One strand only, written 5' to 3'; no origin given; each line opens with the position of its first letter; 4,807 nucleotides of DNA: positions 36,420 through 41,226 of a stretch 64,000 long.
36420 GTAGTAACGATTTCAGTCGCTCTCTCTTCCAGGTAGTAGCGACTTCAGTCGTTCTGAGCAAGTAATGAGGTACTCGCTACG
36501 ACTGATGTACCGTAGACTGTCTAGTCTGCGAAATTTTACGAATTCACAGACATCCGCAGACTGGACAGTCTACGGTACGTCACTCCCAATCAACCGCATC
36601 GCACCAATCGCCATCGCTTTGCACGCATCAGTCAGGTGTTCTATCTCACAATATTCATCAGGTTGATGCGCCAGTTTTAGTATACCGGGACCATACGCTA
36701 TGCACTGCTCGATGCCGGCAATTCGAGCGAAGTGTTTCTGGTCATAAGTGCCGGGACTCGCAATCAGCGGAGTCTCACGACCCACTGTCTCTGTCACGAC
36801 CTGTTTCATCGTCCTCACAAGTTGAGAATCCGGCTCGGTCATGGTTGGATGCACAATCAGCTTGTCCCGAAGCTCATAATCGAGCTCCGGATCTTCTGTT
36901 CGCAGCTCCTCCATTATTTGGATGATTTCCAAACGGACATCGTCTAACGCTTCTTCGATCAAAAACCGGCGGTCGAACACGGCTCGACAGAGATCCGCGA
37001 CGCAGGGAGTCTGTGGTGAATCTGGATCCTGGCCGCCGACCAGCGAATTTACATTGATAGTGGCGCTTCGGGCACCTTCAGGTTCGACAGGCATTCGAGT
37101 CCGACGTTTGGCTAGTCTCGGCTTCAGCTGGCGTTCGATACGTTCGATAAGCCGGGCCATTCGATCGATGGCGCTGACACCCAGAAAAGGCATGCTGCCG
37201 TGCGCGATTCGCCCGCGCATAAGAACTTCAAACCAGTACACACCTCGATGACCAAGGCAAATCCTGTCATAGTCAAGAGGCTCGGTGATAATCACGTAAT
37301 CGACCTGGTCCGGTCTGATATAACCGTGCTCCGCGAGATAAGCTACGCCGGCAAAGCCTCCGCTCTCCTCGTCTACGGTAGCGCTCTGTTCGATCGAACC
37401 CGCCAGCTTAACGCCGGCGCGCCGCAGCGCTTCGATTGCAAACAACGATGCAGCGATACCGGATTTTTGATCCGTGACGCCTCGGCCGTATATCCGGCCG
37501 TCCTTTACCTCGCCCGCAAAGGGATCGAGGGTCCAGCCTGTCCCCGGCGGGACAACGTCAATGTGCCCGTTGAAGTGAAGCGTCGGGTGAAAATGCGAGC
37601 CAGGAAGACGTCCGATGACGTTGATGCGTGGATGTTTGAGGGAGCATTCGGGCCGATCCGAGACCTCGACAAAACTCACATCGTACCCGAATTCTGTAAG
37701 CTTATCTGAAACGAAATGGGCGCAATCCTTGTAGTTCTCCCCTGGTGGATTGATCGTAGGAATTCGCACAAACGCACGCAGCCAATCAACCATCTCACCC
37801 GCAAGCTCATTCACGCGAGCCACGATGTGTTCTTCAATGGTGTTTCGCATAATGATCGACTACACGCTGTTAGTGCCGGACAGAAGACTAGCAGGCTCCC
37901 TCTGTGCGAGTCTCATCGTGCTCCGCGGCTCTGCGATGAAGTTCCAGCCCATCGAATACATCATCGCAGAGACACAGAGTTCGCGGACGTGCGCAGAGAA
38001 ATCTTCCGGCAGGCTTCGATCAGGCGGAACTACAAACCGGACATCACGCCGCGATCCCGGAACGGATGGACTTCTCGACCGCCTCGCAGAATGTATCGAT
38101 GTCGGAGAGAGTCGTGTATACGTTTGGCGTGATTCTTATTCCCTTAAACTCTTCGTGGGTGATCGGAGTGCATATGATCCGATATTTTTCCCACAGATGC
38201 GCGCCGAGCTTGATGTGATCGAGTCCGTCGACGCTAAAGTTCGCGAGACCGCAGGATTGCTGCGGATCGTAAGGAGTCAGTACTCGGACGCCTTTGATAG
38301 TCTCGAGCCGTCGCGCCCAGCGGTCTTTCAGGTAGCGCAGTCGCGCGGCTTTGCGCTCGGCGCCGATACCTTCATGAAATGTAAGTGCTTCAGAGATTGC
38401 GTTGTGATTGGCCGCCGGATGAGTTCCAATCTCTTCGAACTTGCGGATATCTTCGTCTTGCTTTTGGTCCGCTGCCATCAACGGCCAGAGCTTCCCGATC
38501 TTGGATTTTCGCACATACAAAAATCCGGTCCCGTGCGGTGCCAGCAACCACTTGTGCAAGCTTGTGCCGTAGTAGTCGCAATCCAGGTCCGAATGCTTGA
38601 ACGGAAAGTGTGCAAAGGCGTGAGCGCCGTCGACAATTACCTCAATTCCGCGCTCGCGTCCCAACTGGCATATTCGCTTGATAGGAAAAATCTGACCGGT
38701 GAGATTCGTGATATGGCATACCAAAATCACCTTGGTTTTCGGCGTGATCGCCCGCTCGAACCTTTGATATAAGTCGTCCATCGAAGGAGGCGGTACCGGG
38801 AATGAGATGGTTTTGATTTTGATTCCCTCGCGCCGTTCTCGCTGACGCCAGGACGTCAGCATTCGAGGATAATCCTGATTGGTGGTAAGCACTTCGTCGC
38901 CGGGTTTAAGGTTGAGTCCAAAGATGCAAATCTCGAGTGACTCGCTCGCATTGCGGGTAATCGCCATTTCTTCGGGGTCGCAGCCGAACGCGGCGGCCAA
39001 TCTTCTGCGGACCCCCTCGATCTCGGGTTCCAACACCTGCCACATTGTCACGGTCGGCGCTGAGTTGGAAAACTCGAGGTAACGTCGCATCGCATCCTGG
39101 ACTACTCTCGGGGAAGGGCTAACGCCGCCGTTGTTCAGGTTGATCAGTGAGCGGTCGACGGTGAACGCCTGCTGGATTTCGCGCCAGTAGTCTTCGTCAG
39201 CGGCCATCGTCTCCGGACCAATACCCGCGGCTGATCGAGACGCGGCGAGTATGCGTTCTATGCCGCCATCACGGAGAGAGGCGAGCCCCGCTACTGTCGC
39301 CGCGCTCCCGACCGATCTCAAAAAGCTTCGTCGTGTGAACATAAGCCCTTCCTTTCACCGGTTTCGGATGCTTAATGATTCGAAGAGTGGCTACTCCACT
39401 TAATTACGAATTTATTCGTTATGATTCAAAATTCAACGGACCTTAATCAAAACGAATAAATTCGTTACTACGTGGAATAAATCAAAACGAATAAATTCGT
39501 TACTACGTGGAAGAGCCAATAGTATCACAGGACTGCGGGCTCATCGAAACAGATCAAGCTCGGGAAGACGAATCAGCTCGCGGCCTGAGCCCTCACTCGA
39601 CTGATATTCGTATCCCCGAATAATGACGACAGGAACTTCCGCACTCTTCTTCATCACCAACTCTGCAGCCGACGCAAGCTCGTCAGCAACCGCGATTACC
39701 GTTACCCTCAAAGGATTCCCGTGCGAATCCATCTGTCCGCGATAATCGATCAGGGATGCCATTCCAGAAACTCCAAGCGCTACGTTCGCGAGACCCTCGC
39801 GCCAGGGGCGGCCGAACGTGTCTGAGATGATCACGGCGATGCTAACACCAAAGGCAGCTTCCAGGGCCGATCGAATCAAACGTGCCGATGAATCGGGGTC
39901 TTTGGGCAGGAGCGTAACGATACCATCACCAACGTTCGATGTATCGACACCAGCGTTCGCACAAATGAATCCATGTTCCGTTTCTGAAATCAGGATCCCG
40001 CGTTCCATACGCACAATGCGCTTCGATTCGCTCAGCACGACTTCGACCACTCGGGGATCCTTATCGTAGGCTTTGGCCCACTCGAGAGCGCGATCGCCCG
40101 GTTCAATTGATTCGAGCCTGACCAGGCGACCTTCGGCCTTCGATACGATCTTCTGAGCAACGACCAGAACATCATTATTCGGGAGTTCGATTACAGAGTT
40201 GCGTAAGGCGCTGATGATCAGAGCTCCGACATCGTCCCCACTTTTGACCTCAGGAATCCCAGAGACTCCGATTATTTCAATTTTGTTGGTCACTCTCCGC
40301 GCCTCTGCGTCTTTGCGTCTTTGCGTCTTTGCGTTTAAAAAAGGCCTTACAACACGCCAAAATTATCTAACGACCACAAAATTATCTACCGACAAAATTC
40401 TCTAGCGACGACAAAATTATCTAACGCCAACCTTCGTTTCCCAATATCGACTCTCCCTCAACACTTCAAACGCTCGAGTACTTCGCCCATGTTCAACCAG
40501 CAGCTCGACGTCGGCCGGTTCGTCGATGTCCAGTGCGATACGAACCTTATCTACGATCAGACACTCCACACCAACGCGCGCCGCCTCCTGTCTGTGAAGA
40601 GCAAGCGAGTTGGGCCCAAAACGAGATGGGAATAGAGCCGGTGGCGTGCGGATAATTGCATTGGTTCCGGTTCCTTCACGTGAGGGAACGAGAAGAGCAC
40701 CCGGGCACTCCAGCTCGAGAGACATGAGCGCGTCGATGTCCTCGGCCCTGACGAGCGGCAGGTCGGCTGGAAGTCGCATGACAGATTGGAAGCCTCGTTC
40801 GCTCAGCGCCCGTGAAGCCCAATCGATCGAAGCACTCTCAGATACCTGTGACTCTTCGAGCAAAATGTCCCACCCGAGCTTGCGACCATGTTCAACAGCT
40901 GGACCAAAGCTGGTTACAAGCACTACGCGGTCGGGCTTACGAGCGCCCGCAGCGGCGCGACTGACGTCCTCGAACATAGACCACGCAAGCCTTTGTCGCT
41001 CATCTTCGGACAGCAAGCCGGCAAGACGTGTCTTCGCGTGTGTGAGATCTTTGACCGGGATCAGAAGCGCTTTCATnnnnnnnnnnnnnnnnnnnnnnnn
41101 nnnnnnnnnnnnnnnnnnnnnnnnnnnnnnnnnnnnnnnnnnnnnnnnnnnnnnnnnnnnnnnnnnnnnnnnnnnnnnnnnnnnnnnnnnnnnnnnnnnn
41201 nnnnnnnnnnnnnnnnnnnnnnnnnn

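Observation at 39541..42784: F420 cofactor cluster fno-cofD-cofC-cofE in an Acidobacteria-like context, without cofG/cofH in the window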

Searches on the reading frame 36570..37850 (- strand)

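Call 6: search_protein_families(library=pfam, proteins=[window:36570-37850:-], max_evalue=0.0001)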
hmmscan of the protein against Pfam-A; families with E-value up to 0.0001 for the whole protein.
window:36570-37850:- (426 aa): 3 families
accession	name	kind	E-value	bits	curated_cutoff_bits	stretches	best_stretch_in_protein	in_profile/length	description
PF01546.33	Peptidase_M20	-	3.8e-38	131.9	24.6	1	93-414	2-201/206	Peptidase family M20/M25/M40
PF07687.19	M20_dimer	-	1.4e-14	54.4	21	1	200-316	2-102/107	Peptidase dimerisation domain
PF04389.22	Peptidase_M28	-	8.9e-05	22.7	21.3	0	77-175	1-80/193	Peptidase family M28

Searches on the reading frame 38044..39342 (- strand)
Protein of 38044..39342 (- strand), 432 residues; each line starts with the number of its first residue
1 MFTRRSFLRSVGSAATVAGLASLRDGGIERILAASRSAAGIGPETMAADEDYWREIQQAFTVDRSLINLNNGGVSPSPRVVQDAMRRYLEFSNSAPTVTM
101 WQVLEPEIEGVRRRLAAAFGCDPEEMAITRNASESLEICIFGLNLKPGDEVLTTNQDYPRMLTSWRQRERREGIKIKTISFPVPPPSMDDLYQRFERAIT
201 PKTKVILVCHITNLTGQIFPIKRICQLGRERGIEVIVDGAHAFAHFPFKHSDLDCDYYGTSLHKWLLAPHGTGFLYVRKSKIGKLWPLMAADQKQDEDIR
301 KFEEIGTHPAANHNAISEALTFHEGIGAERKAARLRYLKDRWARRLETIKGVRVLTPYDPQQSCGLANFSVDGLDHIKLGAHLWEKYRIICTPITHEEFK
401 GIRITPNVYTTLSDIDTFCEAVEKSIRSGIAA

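Call 6: search_protein_families(library=pfam, proteins=[window:38044-39342:-], max_evalue=0.0001)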
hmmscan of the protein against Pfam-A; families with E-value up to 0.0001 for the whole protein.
window:38044-39342:- (432 aa): 4 families
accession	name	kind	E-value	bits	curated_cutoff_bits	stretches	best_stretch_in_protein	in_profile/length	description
PF00266.25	Aminotran_5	-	4.6e-46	157.9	21.5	1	68-389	2-333/371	Aminotransferase class-V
PF00155.27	Aminotran_1_2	-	5.5e-11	42.7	19.7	1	109-242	45-189/361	Aminotransferase class I and II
PF01041.23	DegT_DnrJ_EryC1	-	2.2e-08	34.2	19.8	1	126-243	42-150/360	DegT/DnrJ/EryC1/StrS aminotransferase family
PF01053.26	Cys_Met_Meta_PP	-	4.7e-08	32.4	27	1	145-266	88-200/381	Cys/Met metabolism PLP-dependent enzyme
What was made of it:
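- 38044..39342 (-): conserved downstream neighbour: a Tat-signal class-V PLP enzyme resembling PvdN. It is linked by position only and is not shown to belong to the pathway. PF00266 matches (call 6).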

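Call 22: search_protein_families(library=ncbifam, proteins=[window:38044-39342:-], max_evalue=0.001)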
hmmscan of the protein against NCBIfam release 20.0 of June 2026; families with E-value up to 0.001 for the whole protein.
window:38044-39342:- (432 aa): 47 families (the best 25 are shown)
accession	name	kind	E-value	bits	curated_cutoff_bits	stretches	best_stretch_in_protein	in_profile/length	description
NF051467.1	peri_mod_PvdN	equivalog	1.2e-50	172.4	650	1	3-424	3-423/425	pyoverdine-tailoring periplasmic protein PvdN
TIGR01979.1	sufS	subfamily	1.3e-40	139.5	475.1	1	63-426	16-399/403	SufS family cysteine desulfurase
TIGR01977.1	am_tr_V_EF2568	hypoth_equivalog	8.6e-31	107.3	377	1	77-423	12-374/376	cysteine desulfurase family protein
NF041166.1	f2_encap_cargo1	exception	2.7e-24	86.2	800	1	64-385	244-575/623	family 2A encapsulin nanocompartment cargo protein cysteine desulfurase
NF008126.0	PRK10874.1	equivalog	3.4e-21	75.9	607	1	72-425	26-395/401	cysteine desulfurase CsdA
TIGR03402.1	FeS_nifS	equivalog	6.2e-21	74.6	530.75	1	78-351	13-277/379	cysteine desulfurase NifS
TIGR01976.1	am_tr_V_VC1184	hypoth_equivalog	1e-20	74.4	352.35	1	65-334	18-286/401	cysteine desulfurase-like protein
TIGR03392.1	FeS_syn_CsdA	equivalog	1.8e-20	73.5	493.6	1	75-287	26-241/398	cysteine desulfurase CsdA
NF040779.1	Sec_lyase_SclA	exception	1.9e-20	73.1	525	1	83-398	18-344/378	selenocysteine lyase SclA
NF010611.0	PRK14012.1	equivalog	2.2e-20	73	548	1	78-359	18-296/406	IscS subfamily cysteine desulfurase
NF006791.0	PRK09295.1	equivalog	1.1e-19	70.9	661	1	108-288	69-249/406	cysteine desulfurase SufS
TIGR03235.1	DNA_S_dndA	equivalog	5.6e-19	68.6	480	1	80-379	13-308/353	cysteine desulfurase DndA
TIGR02006.1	IscS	equivalog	5e-18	65.3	643.2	1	76-356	14-289/402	IscS subfamily cysteine desulfurase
TIGR04343.1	egtE_PLP_lyase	equivalog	2.5e-16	59.5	400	1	106-422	54-368/370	ergothioneine biosynthesis PLP-dependent enzyme EgtE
TIGR03403.1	nifS_epsilon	equivalog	1.6e-12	46.9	587.7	1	122-354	59-283/382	NifS family cysteine desulfurase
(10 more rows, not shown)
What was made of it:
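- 38044..39342 (-): NF051467 PvdN scores 172 bits, far below its cut-off of 650 (call 22).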

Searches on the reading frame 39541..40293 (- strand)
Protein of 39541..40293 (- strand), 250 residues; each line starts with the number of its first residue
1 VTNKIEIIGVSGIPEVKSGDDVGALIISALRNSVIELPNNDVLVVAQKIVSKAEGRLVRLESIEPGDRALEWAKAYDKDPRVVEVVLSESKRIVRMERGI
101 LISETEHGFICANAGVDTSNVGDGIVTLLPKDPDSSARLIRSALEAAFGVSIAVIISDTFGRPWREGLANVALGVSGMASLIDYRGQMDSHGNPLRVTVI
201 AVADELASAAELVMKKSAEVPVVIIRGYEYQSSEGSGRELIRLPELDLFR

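Call 3: search_protein_families(library=ncbifam, proteins=[window:39541-40293:-], max_evalue=0.001)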
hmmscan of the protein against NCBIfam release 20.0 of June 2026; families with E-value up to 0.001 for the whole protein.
window:39541-40293:- (250 aa): 4 families
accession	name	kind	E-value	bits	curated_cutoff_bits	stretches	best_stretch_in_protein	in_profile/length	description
TIGR01916.1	F420_cofE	equivalog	1.8e-86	289.6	180.65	1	5-250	1-244/244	coenzyme F420-0:L-glutamate ligase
NF009809.0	PRK13293.1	equivalog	3.6e-81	272.3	274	1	4-250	2-244/253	coenzyme F420-0:L-glutamate ligase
NF009810.0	PRK13294.1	equivalog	8.7e-76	255.6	304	1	3-250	11-243/449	coenzyme F420-0:L-glutamate ligase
TIGR04132.1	intra_fol_E_lig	hypoth_equivalog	6.9e-21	74.7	350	1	28-226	19-201/241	putative folate metabolism gamma-glutamate ligase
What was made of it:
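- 39541..40293 (-): cofE, the stand-alone F420-0:gamma-glutamyl ligase with no nitroreductase domain. TIGR01916 scores 289.6 against a cut-off of 180.65, covering profile positions 1-244 of 244 (call 3).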

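Call 4: search_protein_families(library=pfam, proteins=[window:39541-40293:-], max_evalue=0.001)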
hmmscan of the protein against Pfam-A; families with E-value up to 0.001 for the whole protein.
window:39541-40293:- (250 aa): 1 family
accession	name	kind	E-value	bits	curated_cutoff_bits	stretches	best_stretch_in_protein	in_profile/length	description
PF01996.21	F420_ligase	-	2e-77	260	25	1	13-227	4-218/218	F420-0:Gamma-glutamyl ligase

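Call 40: search_solved_structures(query=window:39541-40293:-, max_evalue=0.00001)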
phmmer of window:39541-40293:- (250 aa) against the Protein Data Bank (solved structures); distinct sequences matched with E-value up to 0.00001: 3.
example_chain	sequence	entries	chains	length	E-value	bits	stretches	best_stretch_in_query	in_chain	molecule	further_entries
2phn_A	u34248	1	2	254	1e-47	165.8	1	4-250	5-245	F420-0:gamma-glutamyl ligase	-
7uld_A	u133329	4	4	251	1.2e-47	165.5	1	4-250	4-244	Coenzyme F420:L-glutamate ligase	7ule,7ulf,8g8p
2g9i_A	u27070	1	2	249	1.5e-47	165.3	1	4-250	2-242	F420-0:gamma-glutamyl ligase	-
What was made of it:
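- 39541..40293 (-): PDB matches are 2PHN, 7ULD and 2G9I at about 1e-47 (call 40).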

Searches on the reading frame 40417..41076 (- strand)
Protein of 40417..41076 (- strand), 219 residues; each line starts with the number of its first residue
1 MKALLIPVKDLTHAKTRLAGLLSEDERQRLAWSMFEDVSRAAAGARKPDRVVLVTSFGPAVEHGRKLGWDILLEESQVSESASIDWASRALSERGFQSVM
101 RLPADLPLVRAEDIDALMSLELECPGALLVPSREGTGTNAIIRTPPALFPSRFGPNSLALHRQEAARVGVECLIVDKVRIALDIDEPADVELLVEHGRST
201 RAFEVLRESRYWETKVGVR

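Call 3: search_protein_families(library=ncbifam, proteins=[window:40417-41076:-], max_evalue=0.001)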
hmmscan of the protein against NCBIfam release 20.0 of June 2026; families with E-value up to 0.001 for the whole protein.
window:40417-41076:- (219 aa): 2 families
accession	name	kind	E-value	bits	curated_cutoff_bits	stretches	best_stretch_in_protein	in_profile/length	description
TIGR03552.1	F420_cofC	equivalog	9.1e-43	146.2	105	1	4-201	2-195/196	2-phospho-L-lactate guanylyltransferase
TIGR04282.1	glyco_like_cofC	hypoth_equivalog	0.00063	19.6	134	0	12-189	11-188/189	TIGR04282 family arsenosugar biosynthesis glycosyltransferase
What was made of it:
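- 40417..41076 (-): cofC, the guanylyltransferase that activates the C3 acid. Its start overlaps the cofD stop by 4 nt. TIGR03552 scores 146.2 against a cut-off of 105 (call 3).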

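Call 4: search_protein_families(library=pfam, proteins=[window:40417-41076:-], max_evalue=0.001)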
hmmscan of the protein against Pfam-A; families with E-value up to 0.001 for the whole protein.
window:40417-41076:- (219 aa): 2 families
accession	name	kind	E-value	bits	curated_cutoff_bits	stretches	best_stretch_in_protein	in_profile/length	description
PF01983.22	CofC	-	6.2e-27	94.6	22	1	4-209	3-198/217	Guanylyl transferase CofC like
PF12804.13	NTP_transf_3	-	1.3e-06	29.1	27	1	34-166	26-150/160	MobA-like NTP transferase domain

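Call 19: search_solved_structures(query=window:40417-41076:-, max_evalue=0.001, show_alignments=4)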
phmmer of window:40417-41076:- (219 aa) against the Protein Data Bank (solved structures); distinct sequences matched with E-value up to 0.001: 3.
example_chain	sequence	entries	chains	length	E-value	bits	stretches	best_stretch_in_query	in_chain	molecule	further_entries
7p97_AAA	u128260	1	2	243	5.2e-20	75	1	5-194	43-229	3-phospho-D-glycerate guanylyltransferase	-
6bwg_A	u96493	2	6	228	1.6e-13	53.9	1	4-191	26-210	2-phospho-L-lactate guanylyltransferase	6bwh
2i5e_A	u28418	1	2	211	4e-11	46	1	5-201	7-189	Hypothetical protein MM_2497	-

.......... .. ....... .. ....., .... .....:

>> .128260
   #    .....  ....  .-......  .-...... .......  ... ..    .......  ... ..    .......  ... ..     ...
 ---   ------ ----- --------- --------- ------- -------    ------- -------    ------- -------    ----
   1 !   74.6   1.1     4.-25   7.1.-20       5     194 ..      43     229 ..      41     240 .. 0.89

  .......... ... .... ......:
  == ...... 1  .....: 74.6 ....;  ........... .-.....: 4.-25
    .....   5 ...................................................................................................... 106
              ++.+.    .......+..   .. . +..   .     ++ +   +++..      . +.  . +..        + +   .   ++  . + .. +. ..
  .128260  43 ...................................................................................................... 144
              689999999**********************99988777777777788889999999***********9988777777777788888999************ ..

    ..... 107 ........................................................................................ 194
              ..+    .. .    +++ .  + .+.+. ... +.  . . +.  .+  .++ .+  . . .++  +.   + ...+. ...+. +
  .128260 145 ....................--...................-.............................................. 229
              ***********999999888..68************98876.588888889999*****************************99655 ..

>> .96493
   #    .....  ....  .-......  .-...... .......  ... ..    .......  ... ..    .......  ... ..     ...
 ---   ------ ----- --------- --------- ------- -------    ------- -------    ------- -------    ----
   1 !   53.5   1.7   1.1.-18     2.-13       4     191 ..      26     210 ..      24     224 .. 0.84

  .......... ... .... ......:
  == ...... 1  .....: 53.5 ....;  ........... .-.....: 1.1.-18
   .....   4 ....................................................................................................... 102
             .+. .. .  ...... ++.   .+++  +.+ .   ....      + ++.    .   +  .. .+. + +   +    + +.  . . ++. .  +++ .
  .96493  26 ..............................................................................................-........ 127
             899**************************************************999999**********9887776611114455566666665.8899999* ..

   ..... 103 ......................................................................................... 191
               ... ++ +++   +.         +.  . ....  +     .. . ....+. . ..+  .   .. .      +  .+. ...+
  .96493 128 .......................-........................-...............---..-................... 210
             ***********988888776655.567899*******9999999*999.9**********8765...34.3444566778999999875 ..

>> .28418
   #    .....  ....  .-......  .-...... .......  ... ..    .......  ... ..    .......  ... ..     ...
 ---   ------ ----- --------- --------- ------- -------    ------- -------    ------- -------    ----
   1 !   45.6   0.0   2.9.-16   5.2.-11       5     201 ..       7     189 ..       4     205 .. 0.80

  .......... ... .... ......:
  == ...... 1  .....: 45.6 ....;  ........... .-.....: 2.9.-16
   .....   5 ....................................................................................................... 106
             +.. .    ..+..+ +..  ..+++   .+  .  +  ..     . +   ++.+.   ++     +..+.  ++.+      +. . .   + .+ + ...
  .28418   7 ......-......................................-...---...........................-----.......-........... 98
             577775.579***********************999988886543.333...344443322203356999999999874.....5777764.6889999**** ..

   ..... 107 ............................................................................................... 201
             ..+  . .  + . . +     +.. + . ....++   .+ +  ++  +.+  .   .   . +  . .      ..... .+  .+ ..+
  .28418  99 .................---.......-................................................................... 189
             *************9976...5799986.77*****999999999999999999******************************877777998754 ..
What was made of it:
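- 40417..41076 (-): PDB matches are 7P97, 6BWG and 2I5E (call 19).
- Closest known: 3PG-F420 pathway of Mycetohabitans. Same: Its CofC is the best PDB match (7P97, call 19).
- The best PDB match of CofC is the 3-PG guanylyltransferase 7P97 (5e-20), ahead of FbiD 6BWG and CofC 2I5E (call 19).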
